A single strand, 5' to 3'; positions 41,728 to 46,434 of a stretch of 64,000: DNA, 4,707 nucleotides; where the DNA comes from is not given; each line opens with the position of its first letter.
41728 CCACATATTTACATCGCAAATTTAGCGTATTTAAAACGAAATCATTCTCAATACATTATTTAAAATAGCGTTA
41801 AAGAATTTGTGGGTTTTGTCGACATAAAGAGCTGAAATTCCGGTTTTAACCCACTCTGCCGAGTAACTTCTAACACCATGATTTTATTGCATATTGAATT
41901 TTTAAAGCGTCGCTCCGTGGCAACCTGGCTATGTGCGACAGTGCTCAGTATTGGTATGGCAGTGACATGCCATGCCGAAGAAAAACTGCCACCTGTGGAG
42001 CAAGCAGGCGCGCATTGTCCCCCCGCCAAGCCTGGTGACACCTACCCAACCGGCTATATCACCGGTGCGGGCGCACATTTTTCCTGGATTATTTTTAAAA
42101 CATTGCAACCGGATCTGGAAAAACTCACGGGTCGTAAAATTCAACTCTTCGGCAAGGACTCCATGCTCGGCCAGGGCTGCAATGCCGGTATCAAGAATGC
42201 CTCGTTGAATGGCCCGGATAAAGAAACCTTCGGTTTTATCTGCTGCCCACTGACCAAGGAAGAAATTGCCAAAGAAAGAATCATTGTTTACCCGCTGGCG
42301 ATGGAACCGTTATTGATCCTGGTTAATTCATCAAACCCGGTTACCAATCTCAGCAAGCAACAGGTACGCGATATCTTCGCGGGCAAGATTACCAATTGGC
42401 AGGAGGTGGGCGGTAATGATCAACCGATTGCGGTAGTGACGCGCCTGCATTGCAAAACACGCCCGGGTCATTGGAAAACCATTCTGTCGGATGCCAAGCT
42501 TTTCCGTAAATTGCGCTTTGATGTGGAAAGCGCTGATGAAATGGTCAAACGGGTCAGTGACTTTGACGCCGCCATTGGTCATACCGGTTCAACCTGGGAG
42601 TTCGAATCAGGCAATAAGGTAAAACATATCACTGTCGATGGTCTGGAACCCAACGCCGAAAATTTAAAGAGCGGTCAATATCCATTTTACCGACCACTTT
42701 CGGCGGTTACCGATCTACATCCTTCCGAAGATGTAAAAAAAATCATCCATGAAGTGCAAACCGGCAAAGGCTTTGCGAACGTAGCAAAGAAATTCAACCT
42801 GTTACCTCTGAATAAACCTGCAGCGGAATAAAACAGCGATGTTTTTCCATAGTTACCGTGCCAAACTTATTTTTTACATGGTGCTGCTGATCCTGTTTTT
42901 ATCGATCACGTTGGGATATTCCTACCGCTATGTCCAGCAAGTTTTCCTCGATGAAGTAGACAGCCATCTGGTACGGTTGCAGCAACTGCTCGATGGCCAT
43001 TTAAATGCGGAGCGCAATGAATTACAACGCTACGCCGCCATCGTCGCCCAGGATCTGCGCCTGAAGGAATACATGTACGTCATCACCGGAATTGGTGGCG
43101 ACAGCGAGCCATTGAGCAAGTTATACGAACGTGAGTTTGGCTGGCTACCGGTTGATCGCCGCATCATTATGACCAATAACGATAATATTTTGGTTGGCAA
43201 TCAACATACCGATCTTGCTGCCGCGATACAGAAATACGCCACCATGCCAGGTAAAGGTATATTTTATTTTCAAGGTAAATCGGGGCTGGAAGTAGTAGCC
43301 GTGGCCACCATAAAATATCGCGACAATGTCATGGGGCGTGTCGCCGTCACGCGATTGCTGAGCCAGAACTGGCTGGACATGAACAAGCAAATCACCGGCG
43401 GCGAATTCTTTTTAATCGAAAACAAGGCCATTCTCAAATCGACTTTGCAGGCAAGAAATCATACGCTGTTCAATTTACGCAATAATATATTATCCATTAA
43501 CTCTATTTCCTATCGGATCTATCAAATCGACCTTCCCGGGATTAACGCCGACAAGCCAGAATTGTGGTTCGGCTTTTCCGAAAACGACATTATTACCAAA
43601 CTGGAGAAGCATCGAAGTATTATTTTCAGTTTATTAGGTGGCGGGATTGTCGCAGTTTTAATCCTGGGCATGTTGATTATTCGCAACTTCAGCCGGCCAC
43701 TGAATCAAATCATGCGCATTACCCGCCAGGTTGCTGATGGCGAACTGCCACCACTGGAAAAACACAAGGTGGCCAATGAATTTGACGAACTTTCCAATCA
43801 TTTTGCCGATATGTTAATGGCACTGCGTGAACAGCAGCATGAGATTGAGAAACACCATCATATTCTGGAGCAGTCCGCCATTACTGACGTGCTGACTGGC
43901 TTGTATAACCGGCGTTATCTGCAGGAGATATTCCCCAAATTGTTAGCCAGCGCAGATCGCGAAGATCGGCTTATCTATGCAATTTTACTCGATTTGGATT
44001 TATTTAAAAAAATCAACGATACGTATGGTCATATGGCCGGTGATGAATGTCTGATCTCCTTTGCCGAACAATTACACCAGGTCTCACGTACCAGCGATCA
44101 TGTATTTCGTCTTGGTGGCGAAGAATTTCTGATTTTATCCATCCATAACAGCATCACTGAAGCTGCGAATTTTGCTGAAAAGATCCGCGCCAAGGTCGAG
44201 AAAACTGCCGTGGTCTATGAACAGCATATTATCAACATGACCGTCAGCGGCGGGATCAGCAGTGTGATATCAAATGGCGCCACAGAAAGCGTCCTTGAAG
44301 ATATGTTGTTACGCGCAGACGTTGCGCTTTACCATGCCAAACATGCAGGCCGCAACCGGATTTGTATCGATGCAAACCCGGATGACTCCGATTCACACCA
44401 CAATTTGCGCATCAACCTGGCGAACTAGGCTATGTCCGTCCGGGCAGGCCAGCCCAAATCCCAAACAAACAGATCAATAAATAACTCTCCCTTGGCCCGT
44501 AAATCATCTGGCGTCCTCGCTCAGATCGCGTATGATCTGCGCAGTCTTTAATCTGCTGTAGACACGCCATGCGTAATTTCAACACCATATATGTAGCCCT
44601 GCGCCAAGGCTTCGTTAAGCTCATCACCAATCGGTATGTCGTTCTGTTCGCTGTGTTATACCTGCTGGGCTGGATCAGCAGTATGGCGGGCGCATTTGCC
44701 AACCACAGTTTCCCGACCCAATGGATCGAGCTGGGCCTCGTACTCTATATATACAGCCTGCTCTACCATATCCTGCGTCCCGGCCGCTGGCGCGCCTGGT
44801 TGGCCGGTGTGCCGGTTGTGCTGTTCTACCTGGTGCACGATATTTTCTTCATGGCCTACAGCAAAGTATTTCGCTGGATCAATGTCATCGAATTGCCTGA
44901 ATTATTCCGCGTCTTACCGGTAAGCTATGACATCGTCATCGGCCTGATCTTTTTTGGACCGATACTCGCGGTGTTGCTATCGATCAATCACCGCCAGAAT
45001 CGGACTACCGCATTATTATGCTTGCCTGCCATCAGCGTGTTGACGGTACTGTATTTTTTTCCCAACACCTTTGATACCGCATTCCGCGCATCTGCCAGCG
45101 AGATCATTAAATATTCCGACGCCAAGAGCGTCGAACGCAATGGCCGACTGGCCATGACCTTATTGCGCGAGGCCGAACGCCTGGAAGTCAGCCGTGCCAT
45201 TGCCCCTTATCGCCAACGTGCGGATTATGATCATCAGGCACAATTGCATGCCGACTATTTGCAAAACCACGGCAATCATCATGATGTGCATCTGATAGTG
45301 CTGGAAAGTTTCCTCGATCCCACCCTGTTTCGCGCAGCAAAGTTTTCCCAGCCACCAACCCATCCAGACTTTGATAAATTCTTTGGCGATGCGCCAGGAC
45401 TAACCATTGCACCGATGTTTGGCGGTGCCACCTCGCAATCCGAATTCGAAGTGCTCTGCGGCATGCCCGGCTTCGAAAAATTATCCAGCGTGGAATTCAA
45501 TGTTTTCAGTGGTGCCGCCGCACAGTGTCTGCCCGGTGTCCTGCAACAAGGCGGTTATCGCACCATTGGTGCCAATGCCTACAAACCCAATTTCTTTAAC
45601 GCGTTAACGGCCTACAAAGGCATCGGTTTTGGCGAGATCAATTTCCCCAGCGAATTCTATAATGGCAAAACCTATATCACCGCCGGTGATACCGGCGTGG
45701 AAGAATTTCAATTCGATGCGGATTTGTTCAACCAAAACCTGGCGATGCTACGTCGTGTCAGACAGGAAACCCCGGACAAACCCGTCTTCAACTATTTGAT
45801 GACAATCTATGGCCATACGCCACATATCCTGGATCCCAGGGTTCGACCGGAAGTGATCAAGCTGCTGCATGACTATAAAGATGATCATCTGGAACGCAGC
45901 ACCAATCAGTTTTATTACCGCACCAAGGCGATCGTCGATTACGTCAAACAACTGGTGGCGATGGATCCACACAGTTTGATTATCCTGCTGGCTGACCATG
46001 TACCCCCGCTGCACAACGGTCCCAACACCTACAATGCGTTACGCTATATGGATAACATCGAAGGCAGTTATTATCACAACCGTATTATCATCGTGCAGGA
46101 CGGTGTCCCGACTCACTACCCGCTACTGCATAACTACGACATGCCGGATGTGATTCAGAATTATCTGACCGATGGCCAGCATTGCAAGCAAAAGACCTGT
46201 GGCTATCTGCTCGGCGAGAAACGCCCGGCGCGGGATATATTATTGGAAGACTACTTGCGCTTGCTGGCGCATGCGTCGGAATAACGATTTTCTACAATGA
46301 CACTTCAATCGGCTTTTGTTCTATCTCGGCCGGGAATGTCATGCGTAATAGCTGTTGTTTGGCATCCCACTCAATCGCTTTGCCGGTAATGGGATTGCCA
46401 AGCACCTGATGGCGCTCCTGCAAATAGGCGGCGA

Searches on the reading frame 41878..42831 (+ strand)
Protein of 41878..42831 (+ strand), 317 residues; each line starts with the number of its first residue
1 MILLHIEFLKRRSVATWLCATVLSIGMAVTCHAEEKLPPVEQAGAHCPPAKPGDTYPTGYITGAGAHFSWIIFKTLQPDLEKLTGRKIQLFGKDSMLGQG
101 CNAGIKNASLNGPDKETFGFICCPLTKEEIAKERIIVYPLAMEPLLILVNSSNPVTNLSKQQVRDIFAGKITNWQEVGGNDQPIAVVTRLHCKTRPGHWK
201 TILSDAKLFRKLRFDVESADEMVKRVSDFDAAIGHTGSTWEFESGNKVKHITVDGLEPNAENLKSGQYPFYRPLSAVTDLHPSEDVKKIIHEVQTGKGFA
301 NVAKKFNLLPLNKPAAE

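Call 19: search_protein_families(library=pfam, proteins=[window:41878-42831:+], max_evalue=0.001)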
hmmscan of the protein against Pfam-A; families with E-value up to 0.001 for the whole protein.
window:41878-42831:+ (317 aa): 1 family
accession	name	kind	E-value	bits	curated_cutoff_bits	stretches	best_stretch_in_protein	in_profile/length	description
PF12849.12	PBP_like_2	-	9.7e-20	71.9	27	1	116-300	59-260/267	PBP superfamily domain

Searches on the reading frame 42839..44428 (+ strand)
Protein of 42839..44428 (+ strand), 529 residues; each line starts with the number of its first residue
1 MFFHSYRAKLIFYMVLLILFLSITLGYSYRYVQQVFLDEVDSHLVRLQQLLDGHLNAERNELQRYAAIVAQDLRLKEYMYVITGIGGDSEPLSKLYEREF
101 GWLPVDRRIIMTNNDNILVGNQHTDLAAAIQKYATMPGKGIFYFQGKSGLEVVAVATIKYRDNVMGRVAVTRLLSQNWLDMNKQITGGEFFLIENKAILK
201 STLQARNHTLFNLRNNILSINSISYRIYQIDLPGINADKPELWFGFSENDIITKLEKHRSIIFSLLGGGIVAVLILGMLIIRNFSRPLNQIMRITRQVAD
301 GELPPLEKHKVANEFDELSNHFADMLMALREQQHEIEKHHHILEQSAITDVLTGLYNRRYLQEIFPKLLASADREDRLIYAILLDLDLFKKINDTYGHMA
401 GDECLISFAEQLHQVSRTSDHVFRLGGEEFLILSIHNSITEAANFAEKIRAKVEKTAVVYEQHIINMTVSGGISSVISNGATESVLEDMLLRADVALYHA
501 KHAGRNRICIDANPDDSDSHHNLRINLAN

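Call 19: search_protein_families(library=pfam, proteins=[window:42839-44428:+], max_evalue=0.001)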
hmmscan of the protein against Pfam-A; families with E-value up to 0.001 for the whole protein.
window:42839-44428:+ (529 aa): 2 families
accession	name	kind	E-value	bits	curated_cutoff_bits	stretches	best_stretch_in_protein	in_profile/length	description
PF00990.26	GGDEF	-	2.3e-41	141.7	23.8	1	347-507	1-161/161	Diguanylate cyclase, GGDEF domain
PF00672.30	HAMP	-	2.3e-07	31.4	25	1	279-331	1-53/53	HAMP domain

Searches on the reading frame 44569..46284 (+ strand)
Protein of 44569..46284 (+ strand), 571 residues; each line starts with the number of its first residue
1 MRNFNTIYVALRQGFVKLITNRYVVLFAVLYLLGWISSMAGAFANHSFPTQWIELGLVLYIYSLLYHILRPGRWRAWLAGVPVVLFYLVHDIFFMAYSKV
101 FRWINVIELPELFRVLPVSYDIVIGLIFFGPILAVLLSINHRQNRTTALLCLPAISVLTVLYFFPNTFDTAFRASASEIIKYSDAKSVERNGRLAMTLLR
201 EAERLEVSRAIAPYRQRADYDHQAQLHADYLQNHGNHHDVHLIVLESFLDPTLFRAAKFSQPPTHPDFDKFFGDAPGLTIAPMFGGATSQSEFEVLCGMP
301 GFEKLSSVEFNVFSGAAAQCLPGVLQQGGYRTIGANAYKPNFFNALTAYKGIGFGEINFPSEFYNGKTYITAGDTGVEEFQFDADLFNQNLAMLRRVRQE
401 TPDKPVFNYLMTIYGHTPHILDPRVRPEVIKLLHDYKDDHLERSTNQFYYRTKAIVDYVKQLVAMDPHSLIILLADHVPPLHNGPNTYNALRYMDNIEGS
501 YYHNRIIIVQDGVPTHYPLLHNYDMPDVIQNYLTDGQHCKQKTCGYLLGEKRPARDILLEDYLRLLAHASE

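Call 19: search_protein_families(library=pfam, proteins=[window:44569-46284:+], max_evalue=0.001)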
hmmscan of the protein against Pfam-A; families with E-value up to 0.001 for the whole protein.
window:44569-46284:+ (571 aa): 1 family
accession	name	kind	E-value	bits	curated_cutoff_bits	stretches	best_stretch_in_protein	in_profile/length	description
PF00884.28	Sulfatase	-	1.5e-17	64.3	25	1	240-515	3-279/301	Sulfatase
